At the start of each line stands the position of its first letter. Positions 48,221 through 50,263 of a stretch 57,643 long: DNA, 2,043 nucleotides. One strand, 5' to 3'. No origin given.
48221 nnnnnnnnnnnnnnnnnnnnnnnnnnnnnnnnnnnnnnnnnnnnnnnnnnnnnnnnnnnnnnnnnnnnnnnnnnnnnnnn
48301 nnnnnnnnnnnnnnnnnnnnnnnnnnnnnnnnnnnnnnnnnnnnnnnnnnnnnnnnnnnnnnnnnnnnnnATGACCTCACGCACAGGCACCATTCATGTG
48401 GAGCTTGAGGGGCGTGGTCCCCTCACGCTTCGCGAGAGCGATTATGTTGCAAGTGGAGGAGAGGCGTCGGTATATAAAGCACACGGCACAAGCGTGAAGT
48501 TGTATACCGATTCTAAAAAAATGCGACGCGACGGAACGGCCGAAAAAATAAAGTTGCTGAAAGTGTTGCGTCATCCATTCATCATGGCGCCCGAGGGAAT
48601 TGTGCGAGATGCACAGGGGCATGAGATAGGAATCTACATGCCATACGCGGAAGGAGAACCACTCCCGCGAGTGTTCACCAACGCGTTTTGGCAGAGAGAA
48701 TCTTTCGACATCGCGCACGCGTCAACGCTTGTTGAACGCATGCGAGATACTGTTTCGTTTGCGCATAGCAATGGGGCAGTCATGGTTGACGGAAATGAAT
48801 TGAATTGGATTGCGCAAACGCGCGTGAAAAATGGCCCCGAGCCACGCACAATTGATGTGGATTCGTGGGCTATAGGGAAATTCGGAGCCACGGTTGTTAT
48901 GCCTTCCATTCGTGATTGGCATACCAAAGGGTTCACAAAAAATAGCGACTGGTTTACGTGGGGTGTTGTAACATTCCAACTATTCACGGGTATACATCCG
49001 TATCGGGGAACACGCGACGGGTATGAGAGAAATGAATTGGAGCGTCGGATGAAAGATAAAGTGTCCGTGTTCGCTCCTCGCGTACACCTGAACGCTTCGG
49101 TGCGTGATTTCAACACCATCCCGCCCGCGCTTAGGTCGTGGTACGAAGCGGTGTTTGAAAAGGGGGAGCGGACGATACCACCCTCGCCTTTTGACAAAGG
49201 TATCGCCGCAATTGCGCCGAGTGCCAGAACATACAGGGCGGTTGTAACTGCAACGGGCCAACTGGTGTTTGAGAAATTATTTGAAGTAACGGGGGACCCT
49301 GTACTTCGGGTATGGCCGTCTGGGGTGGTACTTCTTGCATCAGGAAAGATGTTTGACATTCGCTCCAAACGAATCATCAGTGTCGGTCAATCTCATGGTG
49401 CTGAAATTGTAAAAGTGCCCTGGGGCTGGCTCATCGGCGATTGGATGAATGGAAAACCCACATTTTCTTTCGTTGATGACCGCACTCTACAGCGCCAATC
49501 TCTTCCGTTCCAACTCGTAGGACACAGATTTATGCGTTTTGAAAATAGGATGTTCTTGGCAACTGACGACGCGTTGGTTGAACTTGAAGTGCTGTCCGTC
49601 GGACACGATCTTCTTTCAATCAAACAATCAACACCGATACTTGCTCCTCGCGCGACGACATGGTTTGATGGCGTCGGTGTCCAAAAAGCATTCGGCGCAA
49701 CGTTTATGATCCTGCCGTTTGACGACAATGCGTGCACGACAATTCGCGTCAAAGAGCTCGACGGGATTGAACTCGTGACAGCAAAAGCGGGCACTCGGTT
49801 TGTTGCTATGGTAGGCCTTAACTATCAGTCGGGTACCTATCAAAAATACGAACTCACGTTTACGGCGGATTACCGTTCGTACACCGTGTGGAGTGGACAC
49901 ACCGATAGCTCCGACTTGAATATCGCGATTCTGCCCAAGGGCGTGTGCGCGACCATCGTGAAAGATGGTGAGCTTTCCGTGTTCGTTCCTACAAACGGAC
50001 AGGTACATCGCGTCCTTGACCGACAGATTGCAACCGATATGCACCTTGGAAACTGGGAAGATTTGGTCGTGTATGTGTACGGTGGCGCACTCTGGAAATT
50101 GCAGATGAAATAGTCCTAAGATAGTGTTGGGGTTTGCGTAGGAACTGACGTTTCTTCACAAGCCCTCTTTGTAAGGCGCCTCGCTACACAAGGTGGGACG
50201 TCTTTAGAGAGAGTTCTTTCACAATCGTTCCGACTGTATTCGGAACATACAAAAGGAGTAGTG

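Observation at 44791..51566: A TerY-P-type vWA/PP2C/kinase triad embedded inside an NrtR-headed NAD salvage locus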

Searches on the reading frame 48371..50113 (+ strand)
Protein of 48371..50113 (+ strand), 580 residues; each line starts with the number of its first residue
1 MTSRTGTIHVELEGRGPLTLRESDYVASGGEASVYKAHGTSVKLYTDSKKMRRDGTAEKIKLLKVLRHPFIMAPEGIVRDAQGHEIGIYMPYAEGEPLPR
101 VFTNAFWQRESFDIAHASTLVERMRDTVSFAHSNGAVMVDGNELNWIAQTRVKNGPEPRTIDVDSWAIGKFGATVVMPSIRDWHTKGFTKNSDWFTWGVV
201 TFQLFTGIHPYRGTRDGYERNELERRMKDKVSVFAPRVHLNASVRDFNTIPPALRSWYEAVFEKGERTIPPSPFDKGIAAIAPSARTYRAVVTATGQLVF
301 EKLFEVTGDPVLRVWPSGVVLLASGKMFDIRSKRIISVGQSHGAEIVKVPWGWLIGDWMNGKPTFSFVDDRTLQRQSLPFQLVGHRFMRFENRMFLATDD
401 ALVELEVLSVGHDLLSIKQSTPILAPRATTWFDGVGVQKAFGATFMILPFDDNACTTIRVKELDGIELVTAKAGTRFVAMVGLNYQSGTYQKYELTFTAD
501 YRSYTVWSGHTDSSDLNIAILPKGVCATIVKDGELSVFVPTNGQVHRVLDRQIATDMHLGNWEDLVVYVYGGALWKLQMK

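Call 3: search_protein_families(library=pfam, proteins=[window:48371-50113:+], max_evalue=0.01)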
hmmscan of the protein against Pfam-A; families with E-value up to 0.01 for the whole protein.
window:48371-50113:+ (580 aa): 2 families
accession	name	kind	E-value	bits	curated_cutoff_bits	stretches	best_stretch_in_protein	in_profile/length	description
PF00069.31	Pkinase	-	1.6e-07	31.5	31.7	1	46-230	27-216/263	Protein kinase domain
PF07714.23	PK_Tyr_Ser-Thr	-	0.0072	16.1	23.1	0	184-216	177-210/258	Protein tyrosine and serine/threonine kinase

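Call 4: search_protein_families(library=padloc, proteins=[window:48371-50113:+], max_evalue=0.01)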
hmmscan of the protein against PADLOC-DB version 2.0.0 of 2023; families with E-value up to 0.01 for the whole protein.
window:48371-50113:+ (580 aa): 2 families
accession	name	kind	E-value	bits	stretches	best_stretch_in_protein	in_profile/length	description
PDLC04138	mad6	-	9.2e-06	22.8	1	45-135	84-173/659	mads_6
PDLC04042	PD-T4-6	-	0.0028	15.3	0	188-217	189-218/292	-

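Call 5: search_protein_families(library=ncbifam, proteins=[window:48371-50113:+], max_evalue=0.01)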
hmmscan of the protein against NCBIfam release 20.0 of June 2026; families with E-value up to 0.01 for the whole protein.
window:48371-50113:+ (580 aa): 1 family
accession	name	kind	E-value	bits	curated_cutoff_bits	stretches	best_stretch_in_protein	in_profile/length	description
NF047741.1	antiphage_MADS6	equivalog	0.002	16.8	460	0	186-221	378-413/612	methylation-associated defense system protein kinase MAD6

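Call 6: search_protein_families(library=pfam, proteins=[window:48371-50113:+], max_evalue=10)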
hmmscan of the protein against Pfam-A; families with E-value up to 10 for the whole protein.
window:48371-50113:+ (580 aa): 2 families
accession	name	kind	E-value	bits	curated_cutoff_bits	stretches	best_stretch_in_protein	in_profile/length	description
PF00069.31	Pkinase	-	1.6e-07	31.5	31.7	1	46-230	27-216/263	Protein kinase domain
PF07714.23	PK_Tyr_Ser-Thr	-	0.0072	16.1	23.1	1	184-216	177-210/258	Protein tyrosine and serine/threonine kinase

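Call 10: find_homologous_proteins(query=window:48371-50113:+)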
Query window:48371-50113:+ (580 aa): 641 proteins with E <= 0.001 among 8000 candidates; the best 120 are listed.
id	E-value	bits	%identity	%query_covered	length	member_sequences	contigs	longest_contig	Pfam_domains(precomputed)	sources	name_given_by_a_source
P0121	8.1e-263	891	99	67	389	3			PF00069.32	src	-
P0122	3.2e-251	853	63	99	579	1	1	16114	PF00069.32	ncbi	-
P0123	1.7e-244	831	61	99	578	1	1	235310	-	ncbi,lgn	-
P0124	6.8e-243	825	61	100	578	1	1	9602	-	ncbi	-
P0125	1.6e-242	824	59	100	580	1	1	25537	-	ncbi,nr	ncbi:MAG: hypothetical protein Q8R25_02655 [bacterium]|nr:hypothetical protein [bacterium]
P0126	1.8e-240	817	59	100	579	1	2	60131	-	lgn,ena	-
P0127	8.4e-240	815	61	100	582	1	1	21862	-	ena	-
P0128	1.1e-238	812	61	100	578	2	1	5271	-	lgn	-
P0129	5.9e-238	809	61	99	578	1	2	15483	-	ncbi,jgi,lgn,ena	-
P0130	8.6e-238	809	60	100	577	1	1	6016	-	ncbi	-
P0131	1.7e-236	804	60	100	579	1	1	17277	-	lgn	-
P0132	3.1e-234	797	60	100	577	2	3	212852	-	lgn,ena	-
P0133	2.2e-233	794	59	99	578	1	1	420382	-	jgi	jgi:hypothetical protein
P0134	2.6e-233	794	60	99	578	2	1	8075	-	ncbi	-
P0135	2.7e-232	790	59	100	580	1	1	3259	-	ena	-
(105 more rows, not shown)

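Call 13: find_related_loci(query=A1, collection=genome_contigs, flank=10000)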
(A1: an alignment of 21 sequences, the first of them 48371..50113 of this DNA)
Query A1 (580 aa) in genome_contigs; peptide patterns used: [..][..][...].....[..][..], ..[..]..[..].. (x = any residue, [..] = any of these).
85 stretches matched a pattern; 68 encode a relative of the query (tblastn E <= 1e-3); 68 distinct loci.
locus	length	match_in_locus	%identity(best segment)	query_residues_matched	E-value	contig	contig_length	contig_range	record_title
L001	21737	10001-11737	61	1-580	0e+0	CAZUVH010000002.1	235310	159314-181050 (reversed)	MAG TPA_asm: uncultured Candidatus Saccharibacteria bacterium isolate SRP287051_co2_176 genome assembly, contig: NODE_67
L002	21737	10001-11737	58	1-580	0e+0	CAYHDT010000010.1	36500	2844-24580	MAG TPA_asm: uncultured Candidatus Saccharibacteria bacterium isolate ERP119705_co10_179 genome assembly, contig: NODE_9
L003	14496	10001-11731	56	1-579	0e+0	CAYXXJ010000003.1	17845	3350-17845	MAG TPA_asm: uncultured Candidatus Saccharibacteria bacterium isolate SRP278252_co2_366 genome assembly, contig: NODE_65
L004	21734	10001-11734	56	1-579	0e+0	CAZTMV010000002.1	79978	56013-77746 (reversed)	MAG TPA_asm: uncultured Candidatus Saccharibacteria bacterium isolate SRP329715_co2_40 genome assembly, contig: NODE_637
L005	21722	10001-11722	54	3-580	0e+0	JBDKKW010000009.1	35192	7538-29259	MAG: Candidatus Parcubacteria bacterium isolate hopbrook_2019_sw_WHONDRS-S19S_0012_A_bin.19 scaffold_0000030, whole geno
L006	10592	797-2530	53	1-580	0e+0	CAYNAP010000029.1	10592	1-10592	MAG TPA_asm: uncultured Candidatus Saccharibacteria bacterium isolate binchicken_co38_1274 genome assembly, contig: NODE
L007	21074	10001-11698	53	10-580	0e+0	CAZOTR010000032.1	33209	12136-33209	MAG TPA_asm: uncultured Methylococcaceae bacterium isolate binchicken_co322_108 genome assembly, contig: NODE_2182_lengt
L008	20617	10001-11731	51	1-580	0e+0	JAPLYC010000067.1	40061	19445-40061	MAG: Candidatus Parcubacteria bacterium isolate LacPavin_0920_SED3_MAG_40_21 LacPavin_0920_SED3_scaffold_709243, whole g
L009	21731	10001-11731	50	1-580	0e+0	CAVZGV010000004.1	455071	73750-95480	MAG: Candidatus Falkowbacteria bacterium isolate MFD04716.bin.1.162 genome assembly, contig: contig_24681, whole genome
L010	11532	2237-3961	53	3-580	0e+0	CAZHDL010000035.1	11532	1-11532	MAG TPA_asm: uncultured Bdellovibrionales bacterium isolate SRP219642_co10_72 genome assembly, contig: NODE_5781_length_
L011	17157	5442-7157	52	7-579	0e+0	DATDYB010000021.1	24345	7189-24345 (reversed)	MAG TPA_asm: Candidatus Paceibacterota bacterium isolate SMAG_U8154 k141_1020701, whole genome shotgun sequence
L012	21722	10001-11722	51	4-580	0e+0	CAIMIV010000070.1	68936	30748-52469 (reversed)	uncultured bacterium isolate MJ-2014-D5_bin-329 genome assembly, contig: bin-329:70/71, whole genome shotgun sequence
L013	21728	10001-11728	51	1-580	0e+0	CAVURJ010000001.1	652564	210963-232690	MAG: Candidatus Moranbacteria bacterium isolate MFD09730.bin.1.17 genome assembly, contig: contig_20098, whole genome sh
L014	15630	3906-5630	49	2-579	0e+0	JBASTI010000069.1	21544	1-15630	MAG: Candidatus Spechtbacterales bacterium isolate MFD03232_ilm_asm_bin57 k127_285951, whole genome shotgun sequence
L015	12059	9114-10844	49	1-580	0e+0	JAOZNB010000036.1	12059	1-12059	MAG: Candidatus Moraniibacteriota bacterium isolate GMC4_bin_51 GMC4_7181_length_12059_cov_10.042319, whole genome shotg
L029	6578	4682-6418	46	1-579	2e-176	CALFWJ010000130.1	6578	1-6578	MAG: uncultured Alphaproteobacteria bacterium isolate H2_Bin_Bin_21 genome assembly, contig: c_000000976993, whole genom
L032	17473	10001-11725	47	2-580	9e-172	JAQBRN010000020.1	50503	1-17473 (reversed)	MAG: Parcubacteria group bacterium isolate RYN_400 scaffold_78567, whole genome shotgun sequence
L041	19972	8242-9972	45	1-580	4e-157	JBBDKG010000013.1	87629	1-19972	MAG: Candidatus Paceibacterota bacterium isolate LejiaA_53_16 Lejia_A_477_length_87629_cov_10, whole genome shotgun sequ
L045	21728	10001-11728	43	1-580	1e-153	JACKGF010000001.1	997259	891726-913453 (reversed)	MAG: Candidatus Nomurabacteria bacterium isolate HK-STAS-PATE-27 HK-STAS-PATE-27_1, whole genome shotgun sequence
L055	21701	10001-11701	42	10-580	1e-145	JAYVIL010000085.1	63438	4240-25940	MAG: Candidatus Kaiserbacteria bacterium isolate GL51_DN_metabinner_26 GL51_DN_metabinner_26_84, whole genome shotgun se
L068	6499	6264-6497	51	1-78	1e-19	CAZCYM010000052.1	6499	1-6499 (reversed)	MAG TPA_asm: uncultured Candidatus Saccharibacteria bacterium isolate binchicken_co38_519 genome assembly, contig: NODE_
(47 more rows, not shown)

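Call 40: search_protein_families(library=pfam, proteins=[L002:17696-18643:-, L012:11890-12522:+, L009:4120-4845:+, L045:6615-6926:-, L032:2892-4820:-, L002:5982-7067:-, L045:18221-19045:-, L055:11825-12838:+, L041:15528-16133:-, L068:2595-3473:-], max_evalue=0.001)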
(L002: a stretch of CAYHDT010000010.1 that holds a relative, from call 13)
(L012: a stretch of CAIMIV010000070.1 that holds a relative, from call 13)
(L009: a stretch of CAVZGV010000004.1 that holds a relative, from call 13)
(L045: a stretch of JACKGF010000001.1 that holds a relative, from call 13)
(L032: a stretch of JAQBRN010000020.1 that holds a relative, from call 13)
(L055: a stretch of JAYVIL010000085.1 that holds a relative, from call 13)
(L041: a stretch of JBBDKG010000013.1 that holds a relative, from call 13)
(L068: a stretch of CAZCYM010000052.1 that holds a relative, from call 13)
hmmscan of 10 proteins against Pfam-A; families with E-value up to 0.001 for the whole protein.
L002:17696-18643:- (315 aa): 2 families
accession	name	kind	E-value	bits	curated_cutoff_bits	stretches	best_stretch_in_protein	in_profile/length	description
PF00293.34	NUDIX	-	1.7e-10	41.4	21.1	1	176-299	8-133/134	NUDIX domain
PF22327.2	Nudt16-like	-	0.00063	20.2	27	0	168-232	6-68/161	U8 snoRNA-decapping enzyme-like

L012:11890-12522:+ (210 aa): 1 family
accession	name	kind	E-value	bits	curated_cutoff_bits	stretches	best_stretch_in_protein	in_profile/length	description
PF01467.32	CTP_transf_like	-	8.7e-08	32.9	21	1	27-183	7-132/133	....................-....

L009:4120-4845:+ (241 aa): 1 family
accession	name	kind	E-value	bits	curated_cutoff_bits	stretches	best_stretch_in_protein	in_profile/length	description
PF04973.17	NMN_transporter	-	1.9e-49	168.5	27.3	1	24-216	1-175/175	Nicotinamide mononucleotide transporter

L045:6615-6926:- (103 aa): 0 families

L032:2892-4820:- (642 aa): 2 families
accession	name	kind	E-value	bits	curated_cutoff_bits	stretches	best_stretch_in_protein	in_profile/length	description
PF02540.23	NAD_synthase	-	7.4e-26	91.2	21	1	340-570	6-213/242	NAD synthase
PF00795.27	CN_hydrolase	-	6e-13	49.1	23.2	1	17-275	10-253/256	Carbon-nitrogen hydrolase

L002:5982-7067:- (361 aa): 3 families
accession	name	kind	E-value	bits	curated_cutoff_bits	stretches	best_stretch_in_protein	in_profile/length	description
PF13793.12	Pribosyltran_N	-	1.1e-28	99.9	25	1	39-158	3-115/117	N-terminal domain of ribose phosphate pyrophosphokinase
PF00156.33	Pribosyltran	-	4.3e-17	62.3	26.3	1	195-313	18-140/158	Phosphoribosyl transferase domain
PF14572.12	Pribosyl_synth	-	4.5e-14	53.3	27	1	247-325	73-152/184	Phosphoribosyl synthetase-associated domain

L045:18221-19045:- (274 aa): 2 families
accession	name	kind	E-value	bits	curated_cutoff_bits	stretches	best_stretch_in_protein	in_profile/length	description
PF20143.4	NAD_kinase_C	-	1.2e-15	57.8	23.7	1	137-243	14-112/126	ATP-NAD kinase C-terminal domain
PF01513.26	NAD_kinase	-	1.1e-13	52.1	25.5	1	46-105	71-130/130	ATP-NAD kinase N-terminal domain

L055:11825-12838:+ (337 aa): 1 family
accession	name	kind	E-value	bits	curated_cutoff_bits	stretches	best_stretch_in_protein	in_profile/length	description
PF03747.19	ADP_ribosyl_GH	-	3.6e-50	171.7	26.2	1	10-309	1-286/287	ADP-ribosylglycohydrolase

L041:15528-16133:- (201 aa): 0 families

L068:2595-3473:- (292 aa): 1 family
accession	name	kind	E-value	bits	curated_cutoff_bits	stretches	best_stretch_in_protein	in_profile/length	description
PF04055.27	Radical_SAM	-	1.7e-09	38.5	29.5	1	13-160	5-142/166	Radical SAM superfamily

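Call 41: predict_structure(alignment_id=A1)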
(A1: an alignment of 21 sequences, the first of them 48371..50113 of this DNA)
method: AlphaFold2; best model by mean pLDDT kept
length: 580 residues; sequences in the alignment: 21
mean_pLDDT: 73.3   pTM: 0.49
mean pLDDT of the five models: 73.3, 73.0, 72.5, 63.9, 62.8
residues with pLDDT >= 90: 63; 70-90: 339; 50-70: 72; < 50: 106
segments of 3 or more residues with pLDDT < 50: 1-5, 141-144, 172-224, 226-231, 237-246, 265-270, 272-292
pLDDT, mean of each block of 10 residues (from residue 1): 62 90 73 82 83 79 82 88 88 75 72 81 78 65 65 83 59 38 40 43 41 36 46 48 43 60 49 43 42 59 81 88 89 82 88 90 90 84 86 87 87 86 73 88 82 73 89 89 84 88 86 81 83 83 81 76 86 78
secondary structure, 60 per line:
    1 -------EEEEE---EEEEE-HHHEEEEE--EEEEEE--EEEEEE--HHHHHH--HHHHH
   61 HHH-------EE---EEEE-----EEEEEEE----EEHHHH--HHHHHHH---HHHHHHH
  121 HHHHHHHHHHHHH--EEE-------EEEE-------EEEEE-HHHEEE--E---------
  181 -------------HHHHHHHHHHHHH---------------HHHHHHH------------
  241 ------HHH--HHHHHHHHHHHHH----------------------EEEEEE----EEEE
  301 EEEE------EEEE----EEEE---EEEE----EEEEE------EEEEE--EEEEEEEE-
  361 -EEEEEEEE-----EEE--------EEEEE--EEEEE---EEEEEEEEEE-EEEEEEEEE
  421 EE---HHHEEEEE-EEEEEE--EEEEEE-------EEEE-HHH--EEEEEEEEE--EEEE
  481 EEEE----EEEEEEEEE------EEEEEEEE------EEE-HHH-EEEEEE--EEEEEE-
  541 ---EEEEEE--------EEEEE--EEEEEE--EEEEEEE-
elements in order: E8-12 E16-20 E25-29 E32-37 E40-45 H48-53 H56-63 E76-79 E85-91 H98-101 H104-110 H114-133 E136-138 E146-149 E157-161 E166-168 H194-206 H222-228 H252-264 E287-292 E297-304 E311-314 E319-322 E326-329 E334-338 E345-349 E352-359 E362-369 E375-377 E386-390 E393-397 E401-410 E412-422 E429-433 E435-440 E443-448 E456-459 E466-474 E477-484 E489-497 E504-511 E518-520 E526-531 E534-539 E544-549 E558-562 E565-570 E573-579

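Call 47: search_dna_similar(query=window:48371-50113:+, collection=phages, mode=protein, max_rows=25)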
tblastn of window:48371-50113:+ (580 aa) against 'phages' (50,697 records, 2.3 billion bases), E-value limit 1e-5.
Records with a match: 3; places in all: 3; records where one place covers at least 80% of the query: 2.
Best place of each record, by identity: <60% 3.
By first word of the organism name: uncultured 3.
By host as written in the record: - 3.
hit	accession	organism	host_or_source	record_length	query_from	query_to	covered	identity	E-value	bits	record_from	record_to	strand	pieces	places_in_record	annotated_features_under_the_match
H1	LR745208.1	uncultured phage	metagenomic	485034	7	580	99%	29.8%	8e-64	233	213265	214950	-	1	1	record has no annotation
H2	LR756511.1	uncultured phage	metagenomic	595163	7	580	99%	28.4%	2e-63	231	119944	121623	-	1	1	record has no annotation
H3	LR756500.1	uncultured phage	metagenomic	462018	18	267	43%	26.1%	4e-14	82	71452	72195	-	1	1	record has no annotation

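Call 48: find_related_loci(query=A1, collection=viral_contigs, flank=10000)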
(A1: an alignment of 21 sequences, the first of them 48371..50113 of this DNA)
Query A1 (580 aa) in viral_contigs; peptide patterns used: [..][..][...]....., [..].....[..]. (x = any residue, [..] = any of these).
52 stretches matched a pattern; 21 encode a relative of the query (tblastn E <= 1e-3); 21 distinct loci.
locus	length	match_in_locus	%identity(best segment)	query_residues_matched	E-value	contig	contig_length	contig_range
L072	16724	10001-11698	50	10-579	0e+0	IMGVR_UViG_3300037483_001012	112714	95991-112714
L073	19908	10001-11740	45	1-579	1e-155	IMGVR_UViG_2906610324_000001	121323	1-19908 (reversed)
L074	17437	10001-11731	45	3-579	1e-154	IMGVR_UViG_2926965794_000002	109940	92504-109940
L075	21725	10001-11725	45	1-579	4e-152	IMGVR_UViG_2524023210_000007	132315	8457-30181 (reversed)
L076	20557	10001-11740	44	1-579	8e-152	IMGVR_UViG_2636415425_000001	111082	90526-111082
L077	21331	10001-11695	30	3-580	4e-74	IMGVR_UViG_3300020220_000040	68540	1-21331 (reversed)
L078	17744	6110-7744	29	19-580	1e-71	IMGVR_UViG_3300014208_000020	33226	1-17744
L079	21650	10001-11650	27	13-580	1e-60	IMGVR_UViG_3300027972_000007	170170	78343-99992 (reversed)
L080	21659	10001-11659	28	8-580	2e-59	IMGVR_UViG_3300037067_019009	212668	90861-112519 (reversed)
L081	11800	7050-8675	29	18-580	1e-57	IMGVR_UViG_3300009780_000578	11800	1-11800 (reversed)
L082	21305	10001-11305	31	16-463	1e-50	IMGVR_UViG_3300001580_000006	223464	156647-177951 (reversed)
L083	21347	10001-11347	27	14-482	2e-46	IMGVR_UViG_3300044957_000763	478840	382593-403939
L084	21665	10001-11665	31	18-580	1e-64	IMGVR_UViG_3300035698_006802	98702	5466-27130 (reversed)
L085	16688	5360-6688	28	18-490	1e-45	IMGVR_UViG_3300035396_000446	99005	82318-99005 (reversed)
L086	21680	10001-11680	28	8-580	2e-68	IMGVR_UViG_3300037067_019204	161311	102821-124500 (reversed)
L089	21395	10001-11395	29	6-472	7e-50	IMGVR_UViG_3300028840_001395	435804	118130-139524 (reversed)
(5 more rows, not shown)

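Call 50: fold_search(model_id=the predicted structure, library=pdb)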
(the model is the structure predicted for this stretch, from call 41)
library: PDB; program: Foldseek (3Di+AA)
matches with E <= 10: 1857; with E <= 0.001: 769
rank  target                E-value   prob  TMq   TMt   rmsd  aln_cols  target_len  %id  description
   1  9cho                  3.6e-09  1.00  0.29  0.14  15.4       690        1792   10  Autoinhibited full-length LRRK2(I2020T) on microtubules with MLi-2 (released 2024-12-25)
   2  8tyq_A                4.5e-09  1.00  0.28  0.20  14.9       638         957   10  Structure of the C-terminal half of LRRK2 bound to GZD-824 (G2019S mutant) (released 2023-12-06)
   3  9dmi_A                1.3e-08  1.00  0.29  0.22  14.2       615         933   11  Structure of the C-terminal half of LRRK2 bound to RN277 (Type-II inhibitor) (released 2025-06-18)
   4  9ci3_A                1.4e-08  1.00  0.28  0.16  14.6       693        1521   10  Structure of the LRRK2/14-3-3 complex (released 2025-09-03)
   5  9eed                  6.9e-08  1.00  0.25  0.49   9.5       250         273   20  The Hanks-type kinase PknS from Xanthomonas citri bound to CHIR-124 (released 2025-11-26)
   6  8fo2_E                9.0e-08  1.00  0.28  0.12  14.3       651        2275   10  Cryo-EM structure of Rab29-LRRK2 complex in the LRRK2 monomer state (released 2024-01-03)
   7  7lhw                  9.4e-08  1.00  0.26  0.14  14.7       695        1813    9  Structure of the LRRK2 monomer (released 2021-06-16)
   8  7z6e_A                1.4e-07  1.00  0.31  0.34  12.4       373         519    8  Structure of the C1-PH-CNH regulatory module of MRCK1 (released 2023-02-22)
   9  7z6e_B                2.3e-07  1.00  0.30  0.32  13.2       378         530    8  Structure of the C1-PH-CNH regulatory module of MRCK1 (released 2023-02-22)
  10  8fo8_C                2.6e-07  1.00  0.28  0.12  14.3       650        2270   10  Cryo-EM structure of Rab29-LRRK2 complex in the LRRK2 dimer state (released 2024-01-03)
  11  3pe7                  2.9e-07  1.00  0.31  0.44   9.4       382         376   12  Oligogalacturonate lyase in complex with manganese (released 2010-11-03)
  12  6g6o_A                3.2e-07  1.00  0.22  0.33  11.7       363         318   11  Crystal structure of the computationally designed Ika8 protein: crystal packing No.1 in P63 (released 2018-11-28)
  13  9mgg_B                4.6e-07  1.00  0.24  0.33  11.5       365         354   11  beta-barrel assembly machine from Escherichia coli in a late state of substrate assembly (released 2025-12-17)
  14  6y7o_C                6.0e-07  1.00  0.24  0.36  10.8       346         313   12  The complex between the eight-bladed symmetrical designer protein Tako8 and the silicotungstic acid Keggin (STA) (released 2020-12-16)
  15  6qnp_D                6.3e-07  1.00  0.26  0.37   8.3       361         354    7  CLATHRIN HEAVY CHAIN N-TERMINAL DOMAIN BOUND TO GTSE1 LIDL MOTIF (released 2019-08-28)
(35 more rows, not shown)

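Call 53: get_annotated_region(hit=H1, flank=15000)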
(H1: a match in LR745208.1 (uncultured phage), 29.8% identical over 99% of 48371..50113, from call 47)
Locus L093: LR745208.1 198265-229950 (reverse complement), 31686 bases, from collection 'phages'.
description: uncultured phage genome assembly, chromosome: 1.
organism: uncultured phage (NCBI taxid 278008)
taxonomy: Viruses; environmental samples
host: -; source: metagenomic; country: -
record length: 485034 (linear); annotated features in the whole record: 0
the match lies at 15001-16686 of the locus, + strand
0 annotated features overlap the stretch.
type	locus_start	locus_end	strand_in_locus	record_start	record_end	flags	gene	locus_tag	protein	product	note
